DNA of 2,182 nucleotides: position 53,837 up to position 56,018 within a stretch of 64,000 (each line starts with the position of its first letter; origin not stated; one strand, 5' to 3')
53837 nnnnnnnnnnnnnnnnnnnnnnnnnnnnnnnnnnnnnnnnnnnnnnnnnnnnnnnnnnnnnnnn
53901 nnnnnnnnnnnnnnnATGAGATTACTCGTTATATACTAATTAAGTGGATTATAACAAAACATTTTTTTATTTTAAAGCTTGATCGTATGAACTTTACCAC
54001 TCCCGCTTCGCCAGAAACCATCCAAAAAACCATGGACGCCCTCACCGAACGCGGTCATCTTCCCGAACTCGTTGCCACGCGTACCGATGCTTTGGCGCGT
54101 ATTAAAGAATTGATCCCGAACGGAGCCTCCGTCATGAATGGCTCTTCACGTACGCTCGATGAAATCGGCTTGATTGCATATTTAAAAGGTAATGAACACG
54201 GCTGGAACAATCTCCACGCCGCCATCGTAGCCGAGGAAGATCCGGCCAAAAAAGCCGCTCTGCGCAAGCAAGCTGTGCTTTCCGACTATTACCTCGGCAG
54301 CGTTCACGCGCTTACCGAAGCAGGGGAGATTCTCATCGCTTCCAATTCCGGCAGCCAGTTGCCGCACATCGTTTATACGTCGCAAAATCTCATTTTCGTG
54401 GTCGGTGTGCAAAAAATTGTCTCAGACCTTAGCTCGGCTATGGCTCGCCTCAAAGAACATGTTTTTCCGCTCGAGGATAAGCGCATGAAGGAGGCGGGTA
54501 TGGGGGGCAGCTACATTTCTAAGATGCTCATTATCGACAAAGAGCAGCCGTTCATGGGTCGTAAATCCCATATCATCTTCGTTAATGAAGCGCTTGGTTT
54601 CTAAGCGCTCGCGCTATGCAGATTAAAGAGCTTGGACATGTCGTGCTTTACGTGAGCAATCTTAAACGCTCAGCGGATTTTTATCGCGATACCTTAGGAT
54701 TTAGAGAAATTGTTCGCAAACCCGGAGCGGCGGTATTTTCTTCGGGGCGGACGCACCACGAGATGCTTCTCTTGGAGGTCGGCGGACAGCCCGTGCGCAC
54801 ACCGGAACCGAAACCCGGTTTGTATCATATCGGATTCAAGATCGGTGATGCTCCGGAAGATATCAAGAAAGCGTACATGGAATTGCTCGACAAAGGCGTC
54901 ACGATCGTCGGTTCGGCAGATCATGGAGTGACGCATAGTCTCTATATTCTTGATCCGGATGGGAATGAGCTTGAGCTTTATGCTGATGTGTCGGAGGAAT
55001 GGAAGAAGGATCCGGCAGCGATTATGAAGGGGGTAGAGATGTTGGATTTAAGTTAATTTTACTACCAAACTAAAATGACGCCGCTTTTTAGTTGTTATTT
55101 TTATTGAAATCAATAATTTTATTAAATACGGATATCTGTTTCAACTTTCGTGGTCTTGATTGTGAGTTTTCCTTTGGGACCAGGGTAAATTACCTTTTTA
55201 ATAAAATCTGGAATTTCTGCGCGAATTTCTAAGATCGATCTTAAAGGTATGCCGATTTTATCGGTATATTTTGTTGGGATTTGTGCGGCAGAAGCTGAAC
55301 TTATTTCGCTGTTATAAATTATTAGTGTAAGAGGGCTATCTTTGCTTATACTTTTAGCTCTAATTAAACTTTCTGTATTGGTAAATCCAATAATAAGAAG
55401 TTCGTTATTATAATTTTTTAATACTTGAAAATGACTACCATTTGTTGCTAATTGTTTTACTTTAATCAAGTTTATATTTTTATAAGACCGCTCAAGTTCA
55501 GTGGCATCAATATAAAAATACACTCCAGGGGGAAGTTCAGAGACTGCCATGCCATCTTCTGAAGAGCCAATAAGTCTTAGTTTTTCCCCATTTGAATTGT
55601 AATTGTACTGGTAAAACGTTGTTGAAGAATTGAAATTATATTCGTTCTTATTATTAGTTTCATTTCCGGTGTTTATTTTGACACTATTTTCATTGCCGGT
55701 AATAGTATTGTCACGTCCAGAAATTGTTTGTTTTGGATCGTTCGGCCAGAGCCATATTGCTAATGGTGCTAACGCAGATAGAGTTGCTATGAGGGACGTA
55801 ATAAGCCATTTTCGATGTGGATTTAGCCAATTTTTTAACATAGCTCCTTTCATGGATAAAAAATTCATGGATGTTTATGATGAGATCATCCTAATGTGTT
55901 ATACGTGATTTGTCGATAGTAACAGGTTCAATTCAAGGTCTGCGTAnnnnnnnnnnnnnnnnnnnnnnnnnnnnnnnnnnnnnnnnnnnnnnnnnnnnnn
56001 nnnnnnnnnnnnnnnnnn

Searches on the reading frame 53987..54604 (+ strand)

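Call 3: search_protein_families(library=pfam, proteins=[window:53987-54604:+], max_evalue=0.01)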
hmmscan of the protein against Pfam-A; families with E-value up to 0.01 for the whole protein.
window:53987-54604:+ (205 aa): 1 family
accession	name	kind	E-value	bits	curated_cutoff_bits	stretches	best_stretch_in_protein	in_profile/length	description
PF02589.21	LUD_dom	-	9.1e-27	94.4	22.6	1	12-167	1-151/189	LUD domain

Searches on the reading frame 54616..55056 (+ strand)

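Call 3: search_protein_families(library=pfam, proteins=[window:54616-55056:+], max_evalue=0.01)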
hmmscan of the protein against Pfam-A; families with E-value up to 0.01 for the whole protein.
window:54616-55056:+ (146 aa): 5 families
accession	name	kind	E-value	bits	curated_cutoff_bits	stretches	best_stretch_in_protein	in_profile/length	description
PF00903.31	Glyoxalase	-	7.9e-21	75.1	20.6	1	6-121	2-121/121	Glyoxalase/Bleomycin resistance protein/Dioxygenase superfamily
PF13669.12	Glyoxalase_4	-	4.6e-06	27.3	27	1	8-101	2-97/109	Glyoxalase/Bleomycin resistance protein/Dioxygenase superfamily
PF18029.7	Glyoxalase_6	-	4.1e-05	24.6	23.6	1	9-121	2-105/106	Glyoxalase-like domain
PF22677.2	Ble-like_N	-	0.00045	20.4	24.5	1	8-42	4-39/41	Bleomycin resistance protein-like N-terminal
PF14506.12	CppA_N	-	0.00074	20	25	1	9-56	4-51/124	CppA N-terminal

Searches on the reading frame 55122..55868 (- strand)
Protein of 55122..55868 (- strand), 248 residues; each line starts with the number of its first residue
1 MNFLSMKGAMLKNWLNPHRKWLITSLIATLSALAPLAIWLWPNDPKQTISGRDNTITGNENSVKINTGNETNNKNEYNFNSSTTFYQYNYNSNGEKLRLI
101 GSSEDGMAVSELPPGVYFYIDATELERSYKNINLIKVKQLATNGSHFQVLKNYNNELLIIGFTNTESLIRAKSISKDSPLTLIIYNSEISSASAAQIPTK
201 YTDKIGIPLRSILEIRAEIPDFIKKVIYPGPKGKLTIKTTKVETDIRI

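Call 3: search_protein_families(library=pfam, proteins=[window:55122-55868:-], max_evalue=0.01)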
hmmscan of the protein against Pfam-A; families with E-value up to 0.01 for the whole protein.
window:55122-55868:- (248 aa): 0 families

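Call 4: search_protein_families(library=padloc, proteins=[window:55122-55868:-], max_evalue=0.1)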
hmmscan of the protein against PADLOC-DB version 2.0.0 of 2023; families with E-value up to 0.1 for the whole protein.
window:55122-55868:- (248 aa): 0 families

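Call 5: search_protein_families(library=ncbifam, proteins=[window:55122-55868:-], max_evalue=0.01)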
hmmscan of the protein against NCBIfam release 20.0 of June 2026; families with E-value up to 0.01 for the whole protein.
window:55122-55868:- (248 aa): 0 families

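Call 7: find_homologous_proteins(query=window:55122-55868:-)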
Query window:55122-55868:- (248 aa): 1 proteins with E <= 0.001 among 415 candidates.
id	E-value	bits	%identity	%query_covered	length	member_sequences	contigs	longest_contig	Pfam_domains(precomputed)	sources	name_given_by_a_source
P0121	8.2e-152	521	100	96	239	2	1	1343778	-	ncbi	-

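Call 16: predict_structure(protein=window:55122-55868:-)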
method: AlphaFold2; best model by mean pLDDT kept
length: 248 residues; sequences in the alignment: 1
mean_pLDDT: 40.3   pTM: 0.23
mean pLDDT of the five models: 40.3, 33.3, 33.3, 32.2, 28.9
residues with pLDDT >= 90: 0; 70-90: 30; 50-70: 11; < 50: 207
segments of 3 or more residues with pLDDT < 50: 42-248
pLDDT, mean of each block of 10 residues (from residue 1): 68 83 84 70 38 36 38 37 33 34 32 30 28 31 39 39 38 37 37 27 25 28 31 33 28
secondary structure, 60 per line:
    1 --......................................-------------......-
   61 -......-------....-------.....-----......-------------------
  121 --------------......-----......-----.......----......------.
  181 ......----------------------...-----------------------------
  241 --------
elements in order: H3-40 E54-59 E62-67 E75-78 E86-90 E96-101 E135-140 E146-151 E157-163 E168-173 E180-186

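Call 21: search_protein_representatives(protein=window:55122-55868:-)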
Query: 248 residues. Proteins with E-value up to 0.001 (for the whole library): 7; up to 1e-10: 1; up to 1e-30: 1. The best 7 are listed.
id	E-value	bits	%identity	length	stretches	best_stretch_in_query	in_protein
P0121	2.6e-152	521.3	100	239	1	10-248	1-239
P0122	5.7e-09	52.2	36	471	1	93-218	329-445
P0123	1.4e-07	47.7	30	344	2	15-215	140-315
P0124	4.9e-06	42.6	28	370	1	52-190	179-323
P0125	8.7e-06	41.8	29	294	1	73-188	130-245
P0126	1.4e-05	41.1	46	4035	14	22-47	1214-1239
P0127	1.6e-05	40.9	35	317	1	71-199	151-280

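Call 23: search_protein_families(library=pfam, proteins=[P0122, P0123, P0124, P0125, P0127], max_evalue=0.01)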
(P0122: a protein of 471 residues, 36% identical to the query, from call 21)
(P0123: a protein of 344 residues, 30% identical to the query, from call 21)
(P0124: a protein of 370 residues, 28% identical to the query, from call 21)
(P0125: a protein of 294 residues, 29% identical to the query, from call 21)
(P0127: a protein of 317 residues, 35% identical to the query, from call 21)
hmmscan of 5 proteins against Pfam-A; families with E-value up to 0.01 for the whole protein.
P0122 (471 aa): 0 families

P0123 (344 aa): 0 families

P0124 (370 aa): 2 families
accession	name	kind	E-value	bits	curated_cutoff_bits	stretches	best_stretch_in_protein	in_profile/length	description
PF12869.13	tRNA_anti-like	-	0.00043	20.3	23.5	1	18-122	43-145/146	tRNA_anti-like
PF01250.22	Ribosomal_S6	-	0.0013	19.3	27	1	28-89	4-66/90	Ribosomal protein S6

P0125 (294 aa): 0 families

P0127 (317 aa): 0 families

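Call 52: predict_structure(alignment_id=A3)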
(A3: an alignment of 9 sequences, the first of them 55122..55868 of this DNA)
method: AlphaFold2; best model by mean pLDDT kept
length: 248 residues; sequences in the alignment: 9
mean_pLDDT: 68.4   pTM: 0.57
mean pLDDT of the five models: 68.4, 67.2, 63.6, 57.4, 48.9
residues with pLDDT >= 90: 64; 70-90: 66; 50-70: 46; < 50: 72
segments of 3 or more residues with pLDDT < 50: 1-10, 41-87, 189-196, 227-229
pLDDT, mean of each block of 10 residues (from residue 1): 46 53 72 66 41 34 35 37 42 70 92 91 91 90 83 90 87 86 76 49 86 87 50 84 76
secondary structure, 60 per line:
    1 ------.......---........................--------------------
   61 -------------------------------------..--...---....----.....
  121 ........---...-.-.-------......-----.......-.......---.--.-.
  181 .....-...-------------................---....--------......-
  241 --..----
elements in order: H7-13 H17-40 E116-121 H122-128 E146-151 E157-163 H165-171 E180-185 E203-208 E212-218 H222-225 E234-239

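Call 64: fold_search(model_id=the predicted structure, library=pdb)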
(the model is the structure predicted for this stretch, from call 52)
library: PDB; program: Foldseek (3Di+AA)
matches with E <= 10: 206; with E <= 0.001: 0
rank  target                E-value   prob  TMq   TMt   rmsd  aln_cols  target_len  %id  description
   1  8r73                  1.0e-01  0.11  0.13  0.06  12.8       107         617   10  Polysaccharide lyase BcPL33HA (BcellWH2_04512) Apo form (released 2024-12-04)
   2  8r75_B                1.8e-01  0.09  0.12  0.06  12.8       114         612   13  Polysaccharide lyase BtPL33HA (BT4410) Apo form 1 (released 2024-12-04)
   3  9ay2_A                1.8e-01  0.06  0.13  0.17  18.7       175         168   12  Inner tail tube of P1 bacteriophage (released 2025-09-10)
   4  8jan_g                2.1e-01  0.08  0.12  0.16  18.8       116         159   17  In situ structures of the ultra-long extended tail of Myoviridae phage P1 (released 2023-06-21)
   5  2ptf_B                2.3e-01  0.06  0.14  0.16  15.1       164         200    6  Crystal structure of protein MTH_863 from Methanobacterium thermoautotrophicum bound to FMN (released 2007-05-15)
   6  2ptf_A                2.7e-01  0.07  0.15  0.17  16.0       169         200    5  Crystal structure of protein MTH_863 from Methanobacterium thermoautotrophicum bound to FMN (released 2007-05-15)
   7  8r70_B                3.3e-01  0.08  0.13  0.07  12.6       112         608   12  Polysaccharide lyase BtPL33HA (BT4410) Y291A with HA dp4 (released 2024-12-04)
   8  2q9k                  4.5e-01  0.04  0.12  0.18  14.5       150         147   11  Crystal structure of a putative oxidoreductase (exig_1997) from exiguobacterium sibiricum 255-15 at 1.59 A resolution (released 2007-06-19)
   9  3wiq_A                5.7e-01  0.01  0.08  0.04  17.2       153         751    9  Crystal structure of kojibiose phosphorylase complexed with kojibiose (released 2014-02-05)
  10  8r72_B                6.0e-01  0.06  0.13  0.07  12.7       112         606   12  Polysaccharide lyase BtPL33HA (BT4410) Y291A with HA dp4 collected at 1.33 A (released 2024-12-04)
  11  3wir_A                6.8e-01  0.01  0.09  0.04  17.2       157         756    9  Crystal structure of kojibiose phosphorylase complexed with glucose (released 2014-02-05)
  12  2p9k_D                7.7e-01  0.06  0.10  0.09  13.2        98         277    5  Crystal structure of bovine Arp2/3 complex co-crystallized with ATP and crosslinked with glutaraldehyde (released 2007-05-29)
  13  3g7g_H                8.7e-01  0.03  0.09  0.13  16.6       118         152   10  Crystal structure of the protein with unknown function from Clostridium acetobutylicum ATCC 824 (released 2009-03-17)
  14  6kko_A                1.3e+00  0.03  0.11  0.15  15.5       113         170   12  The crystal structure of SiaB-SiaC complex from Pseudomonas aeruginosa (released 2020-06-10)
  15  3g7g_F                1.3e+00  0.02  0.09  0.13  15.4       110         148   11  Crystal structure of the protein with unknown function from Clostridium acetobutylicum ATCC 824 (released 2009-03-17)
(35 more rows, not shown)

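Call 68: find_encoding_contigs(protein=P0125, flank=8000, max_places=3)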
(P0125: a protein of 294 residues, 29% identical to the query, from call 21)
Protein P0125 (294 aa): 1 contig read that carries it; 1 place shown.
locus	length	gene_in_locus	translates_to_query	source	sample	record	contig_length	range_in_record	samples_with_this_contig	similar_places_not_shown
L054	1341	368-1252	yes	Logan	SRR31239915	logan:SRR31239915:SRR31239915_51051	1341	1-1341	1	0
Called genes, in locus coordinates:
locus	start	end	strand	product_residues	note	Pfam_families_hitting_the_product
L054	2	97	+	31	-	?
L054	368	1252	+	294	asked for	-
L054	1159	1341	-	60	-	?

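Call 69: find_encoding_contigs(protein=P0122, flank=8000, max_places=3)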
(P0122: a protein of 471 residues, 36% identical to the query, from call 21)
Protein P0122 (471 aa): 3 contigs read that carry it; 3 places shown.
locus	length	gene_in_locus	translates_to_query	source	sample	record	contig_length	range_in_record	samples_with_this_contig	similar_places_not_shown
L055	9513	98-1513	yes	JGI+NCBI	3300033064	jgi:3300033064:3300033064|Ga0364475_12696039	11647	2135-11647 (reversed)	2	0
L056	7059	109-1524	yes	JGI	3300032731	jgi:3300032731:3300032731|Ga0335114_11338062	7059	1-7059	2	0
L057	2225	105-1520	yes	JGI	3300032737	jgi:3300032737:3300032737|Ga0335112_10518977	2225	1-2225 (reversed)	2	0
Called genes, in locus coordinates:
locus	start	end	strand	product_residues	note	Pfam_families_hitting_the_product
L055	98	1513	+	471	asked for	-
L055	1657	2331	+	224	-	PF01844:HNH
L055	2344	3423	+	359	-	PF00814:TsaD, PF22521:HypF_C_2 (weak)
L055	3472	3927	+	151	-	PF03479:PCC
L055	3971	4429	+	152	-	PF02367:TsaE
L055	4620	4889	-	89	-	-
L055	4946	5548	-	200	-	PF00872:Transposase_mut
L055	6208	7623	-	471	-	-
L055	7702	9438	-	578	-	PF07973:tRNA_SAD, PF00587:tRNA-synt_2b, PF03129:HGTP_anticodon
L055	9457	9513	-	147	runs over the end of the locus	-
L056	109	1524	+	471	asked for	-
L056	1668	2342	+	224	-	PF01844:HNH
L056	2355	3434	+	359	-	PF00814:TsaD, PF22521:HypF_C_2 (weak)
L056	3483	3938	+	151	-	PF03479:PCC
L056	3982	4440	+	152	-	PF02367:TsaE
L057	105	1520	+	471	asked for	-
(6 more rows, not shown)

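Call 70: find_encoding_contigs(protein=P0124, flank=8000, max_places=3)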
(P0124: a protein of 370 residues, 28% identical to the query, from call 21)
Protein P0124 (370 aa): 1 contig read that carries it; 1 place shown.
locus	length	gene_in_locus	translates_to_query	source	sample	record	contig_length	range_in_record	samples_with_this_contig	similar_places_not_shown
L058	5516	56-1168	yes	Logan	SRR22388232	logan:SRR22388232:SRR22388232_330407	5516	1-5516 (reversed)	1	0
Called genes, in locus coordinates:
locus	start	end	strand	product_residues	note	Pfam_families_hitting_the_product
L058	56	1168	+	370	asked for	-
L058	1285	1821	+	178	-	PF01569:PAP2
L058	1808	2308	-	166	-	PF03449:GreA_GreB_N, PF01272:GreA_GreB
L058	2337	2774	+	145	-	PF07883:Cupin_2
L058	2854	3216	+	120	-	-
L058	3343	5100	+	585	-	PF00664:ABC_membrane, PF00005:ABC_tran, PF02463:SMC_N, PF13304:AAA_21 (faint)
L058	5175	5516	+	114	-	?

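Call 76: fold_search(model_id=the predicted structure, library=viral)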
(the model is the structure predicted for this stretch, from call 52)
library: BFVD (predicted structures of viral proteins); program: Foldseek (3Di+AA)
matches with E <= 10: 119; with E <= 0.001: 0
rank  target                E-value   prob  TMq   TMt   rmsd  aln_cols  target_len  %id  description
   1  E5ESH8                7.6e-02  0.13  0.11  0.11  13.3        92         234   16  (no name in the UniProt tables at hand)
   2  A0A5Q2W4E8            2.0e-01  0.07  0.12  0.05  13.7       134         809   13  (no name in the UniProt tables at hand)
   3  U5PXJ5                3.9e-01  0.82  0.20  0.49   4.3        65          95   14  Uncharacterized protein [Clavibacter phage CN1A]
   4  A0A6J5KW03            6.8e-01  0.01  0.09  0.10  16.8       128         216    8  Tail tube protein [uncultured Caudovirales phage]
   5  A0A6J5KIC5            7.6e-01  0.02  0.10  0.10  16.7       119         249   11  Uncharacterized protein [uncultured Caudovirales phage]
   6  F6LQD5                8.1e-01  0.03  0.14  0.20  14.9       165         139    5  (no name in the UniProt tables at hand)
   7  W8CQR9                8.1e-01  0.02  0.10  0.15  14.2       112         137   11  (no name in the UniProt tables at hand)
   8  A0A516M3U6            9.2e-01  0.09  0.11  0.11   9.1        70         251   13  (no name in the UniProt tables at hand)
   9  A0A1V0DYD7            9.2e-01  0.04  0.11  0.16  12.7       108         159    8  Uncharacterized protein [Dinoroseobacter phage vB_DshS-R5C]
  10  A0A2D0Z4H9            9.2e-01  0.02  0.10  0.13  13.8       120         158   10  Single stranded DNA-binding protein [Vibrio phage JSF9]
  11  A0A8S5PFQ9            1.1e+00  0.04  0.10  0.18  15.3       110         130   12  Uncharacterized protein [Siphoviridae sp. ctLOE2]
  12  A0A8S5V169            1.1e+00  0.02  0.11  0.12  18.7       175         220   10  Uncharacterized protein [Siphoviridae sp. ct3r22]
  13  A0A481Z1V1            1.5e+00  0.04  0.11  0.15  13.4       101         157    9  Uncharacterized protein [Mimivirus LCMiAC01]
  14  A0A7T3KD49            1.5e+00  0.04  0.11  0.04  12.7        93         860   12  Minor tail protein [Arthrobacter phage Wollypog]
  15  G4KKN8                1.5e+00  0.02  0.09  0.04  16.4       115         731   12  (no name in the UniProt tables at hand)
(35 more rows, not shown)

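Call 77: search_protein_families(library=phrogs, proteins=[window:55122-55868:-], max_evalue=0.01)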
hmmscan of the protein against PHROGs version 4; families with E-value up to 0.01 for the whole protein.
window:55122-55868:- (248 aa): 0 families
